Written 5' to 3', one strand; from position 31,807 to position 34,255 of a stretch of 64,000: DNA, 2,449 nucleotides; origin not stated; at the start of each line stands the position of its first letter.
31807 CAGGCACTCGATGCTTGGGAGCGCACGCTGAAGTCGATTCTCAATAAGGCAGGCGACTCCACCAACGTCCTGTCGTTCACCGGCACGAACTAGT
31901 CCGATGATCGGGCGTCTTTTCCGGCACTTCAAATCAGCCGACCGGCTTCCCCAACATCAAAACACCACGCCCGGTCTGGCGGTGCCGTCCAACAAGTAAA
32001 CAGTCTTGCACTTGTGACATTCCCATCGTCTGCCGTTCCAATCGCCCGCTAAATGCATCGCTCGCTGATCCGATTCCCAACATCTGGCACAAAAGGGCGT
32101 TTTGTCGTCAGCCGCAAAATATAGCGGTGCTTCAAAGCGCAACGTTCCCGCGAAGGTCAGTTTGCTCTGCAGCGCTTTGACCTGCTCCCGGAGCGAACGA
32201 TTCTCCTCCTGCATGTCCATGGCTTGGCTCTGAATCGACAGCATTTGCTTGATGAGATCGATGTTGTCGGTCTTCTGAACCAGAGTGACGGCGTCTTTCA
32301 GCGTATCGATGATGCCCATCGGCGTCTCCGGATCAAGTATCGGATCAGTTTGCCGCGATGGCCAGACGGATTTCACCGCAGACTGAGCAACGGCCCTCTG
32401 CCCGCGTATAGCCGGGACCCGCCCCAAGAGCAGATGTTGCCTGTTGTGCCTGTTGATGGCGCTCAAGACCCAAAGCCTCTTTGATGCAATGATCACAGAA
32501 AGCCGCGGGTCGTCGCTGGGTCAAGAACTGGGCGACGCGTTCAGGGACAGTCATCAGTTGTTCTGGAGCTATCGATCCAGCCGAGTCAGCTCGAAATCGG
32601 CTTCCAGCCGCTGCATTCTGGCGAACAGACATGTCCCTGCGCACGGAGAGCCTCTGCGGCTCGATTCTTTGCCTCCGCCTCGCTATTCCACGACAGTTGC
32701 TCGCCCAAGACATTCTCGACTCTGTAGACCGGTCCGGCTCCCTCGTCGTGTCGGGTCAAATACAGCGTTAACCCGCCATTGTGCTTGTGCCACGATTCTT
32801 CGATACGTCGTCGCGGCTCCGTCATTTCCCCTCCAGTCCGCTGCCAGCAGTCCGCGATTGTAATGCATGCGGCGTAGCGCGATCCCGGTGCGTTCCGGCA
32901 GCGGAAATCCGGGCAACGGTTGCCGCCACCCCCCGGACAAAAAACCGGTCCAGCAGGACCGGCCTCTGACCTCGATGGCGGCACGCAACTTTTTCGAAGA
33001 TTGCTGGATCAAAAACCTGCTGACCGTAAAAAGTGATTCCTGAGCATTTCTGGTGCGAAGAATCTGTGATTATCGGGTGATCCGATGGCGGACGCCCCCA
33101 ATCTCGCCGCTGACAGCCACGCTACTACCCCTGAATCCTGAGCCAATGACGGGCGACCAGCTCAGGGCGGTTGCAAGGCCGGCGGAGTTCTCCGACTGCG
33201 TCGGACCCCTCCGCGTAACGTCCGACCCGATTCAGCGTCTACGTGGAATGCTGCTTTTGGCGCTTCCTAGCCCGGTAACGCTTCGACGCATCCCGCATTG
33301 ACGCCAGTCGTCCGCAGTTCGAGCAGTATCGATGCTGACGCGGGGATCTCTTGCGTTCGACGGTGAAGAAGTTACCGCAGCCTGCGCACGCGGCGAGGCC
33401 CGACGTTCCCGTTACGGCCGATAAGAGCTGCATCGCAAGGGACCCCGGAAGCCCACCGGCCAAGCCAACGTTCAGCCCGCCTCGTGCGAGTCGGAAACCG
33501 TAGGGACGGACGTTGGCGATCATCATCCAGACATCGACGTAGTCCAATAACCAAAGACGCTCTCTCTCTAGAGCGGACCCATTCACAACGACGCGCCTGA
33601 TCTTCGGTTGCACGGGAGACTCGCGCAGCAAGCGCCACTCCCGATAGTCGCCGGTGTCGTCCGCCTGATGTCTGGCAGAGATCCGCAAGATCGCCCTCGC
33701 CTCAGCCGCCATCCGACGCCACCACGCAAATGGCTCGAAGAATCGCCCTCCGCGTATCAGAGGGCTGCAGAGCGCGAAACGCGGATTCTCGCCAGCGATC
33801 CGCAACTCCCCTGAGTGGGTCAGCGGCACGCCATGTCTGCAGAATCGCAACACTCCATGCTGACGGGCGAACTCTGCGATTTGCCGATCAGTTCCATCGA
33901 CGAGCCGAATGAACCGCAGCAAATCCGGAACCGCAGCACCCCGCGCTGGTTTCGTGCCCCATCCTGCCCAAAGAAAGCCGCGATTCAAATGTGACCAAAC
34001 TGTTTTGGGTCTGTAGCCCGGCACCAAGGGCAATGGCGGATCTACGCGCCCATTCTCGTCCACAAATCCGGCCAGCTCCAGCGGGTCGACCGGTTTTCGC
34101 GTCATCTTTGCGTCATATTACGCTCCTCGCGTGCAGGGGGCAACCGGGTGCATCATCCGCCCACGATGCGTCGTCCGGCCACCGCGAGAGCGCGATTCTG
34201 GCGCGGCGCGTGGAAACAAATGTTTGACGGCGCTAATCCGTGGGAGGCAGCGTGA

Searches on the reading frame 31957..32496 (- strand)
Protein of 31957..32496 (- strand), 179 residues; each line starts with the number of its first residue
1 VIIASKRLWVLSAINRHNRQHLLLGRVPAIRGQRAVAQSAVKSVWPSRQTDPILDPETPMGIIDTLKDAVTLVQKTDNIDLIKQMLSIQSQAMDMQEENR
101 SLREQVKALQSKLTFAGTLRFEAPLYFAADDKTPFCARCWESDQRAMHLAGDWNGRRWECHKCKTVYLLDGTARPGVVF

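Call 43: search_protein_families(library=pfam, proteins=[window:31957-32496:-], max_evalue=0.01)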
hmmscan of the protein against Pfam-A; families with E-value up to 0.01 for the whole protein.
window:31957-32496:- (179 aa): 0 families

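Call 58: search_protein_families(library=phrogs, proteins=[window:31957-32496:-], max_evalue=0.01)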
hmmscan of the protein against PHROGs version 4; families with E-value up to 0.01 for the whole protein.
window:31957-32496:- (179 aa): 1 family
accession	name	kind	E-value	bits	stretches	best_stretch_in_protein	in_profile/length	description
phrog_1244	-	unknown function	6.4e-06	26.6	1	79-170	43-146/157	-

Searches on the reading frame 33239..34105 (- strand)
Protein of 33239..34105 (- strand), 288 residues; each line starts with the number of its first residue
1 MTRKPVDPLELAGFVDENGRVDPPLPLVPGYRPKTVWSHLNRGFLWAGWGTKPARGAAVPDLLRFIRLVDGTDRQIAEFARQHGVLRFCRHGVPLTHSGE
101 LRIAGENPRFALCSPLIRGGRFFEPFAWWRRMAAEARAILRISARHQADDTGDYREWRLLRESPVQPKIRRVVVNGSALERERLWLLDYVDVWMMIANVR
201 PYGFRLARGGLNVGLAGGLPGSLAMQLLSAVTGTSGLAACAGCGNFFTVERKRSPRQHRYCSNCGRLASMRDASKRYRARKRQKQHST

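Call 5: search_protein_families(library=pfam, proteins=[window:33239-34105:-], max_evalue=1)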
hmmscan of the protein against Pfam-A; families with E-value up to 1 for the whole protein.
window:33239-34105:- (288 aa): 4 families
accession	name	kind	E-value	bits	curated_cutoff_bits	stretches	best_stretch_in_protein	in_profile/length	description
PF14901.11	Jiv90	-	0.23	12.1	27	1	239-273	6-41/90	Cleavage inducing molecular chaperone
PF13408.12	Zn_ribbon_recom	-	0.25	12.2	25.3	0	235-263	3-31/58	Recombinase zinc beta ribbon domain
PF09723.15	Zn_ribbon_8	-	0.29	11.6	34.4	1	240-266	8-34/41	Zinc ribbon domain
PF07716.20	bZIP_2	-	0.56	10.8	22.3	1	271-286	13-28/54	Basic region leucine zipper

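Call 6: search_protein_families(library=padloc, proteins=[window:33239-34105:-], max_evalue=1)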
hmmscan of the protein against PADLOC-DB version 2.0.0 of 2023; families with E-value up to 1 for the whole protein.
window:33239-34105:- (288 aa): 0 families

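Call 7: search_protein_families(library=ncbifam, proteins=[window:33239-34105:-], max_evalue=1)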
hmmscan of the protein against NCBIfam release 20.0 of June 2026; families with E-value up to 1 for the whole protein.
window:33239-34105:- (288 aa): 2 families
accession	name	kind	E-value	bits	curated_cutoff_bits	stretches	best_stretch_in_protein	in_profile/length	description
TIGR02605.1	CxxC_CxxC_SSSS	subfamily_domain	0.22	11.6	31.3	1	239-268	7-36/52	FmdB family zinc ribbon protein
NF047912.1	ECs_2282_CxxC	subfamily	0.52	10.3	37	0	240-273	5-42/60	ECs_2282 family putative zinc-binding protein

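Call 58: search_protein_families(library=phrogs, proteins=[window:33239-34105:-], max_evalue=0.01)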
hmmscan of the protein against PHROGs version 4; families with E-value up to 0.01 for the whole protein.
window:33239-34105:- (288 aa): 1 family
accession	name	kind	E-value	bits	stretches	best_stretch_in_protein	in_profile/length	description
phrog_32573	-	unknown function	0.0011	20.2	1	226-281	62-115/118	-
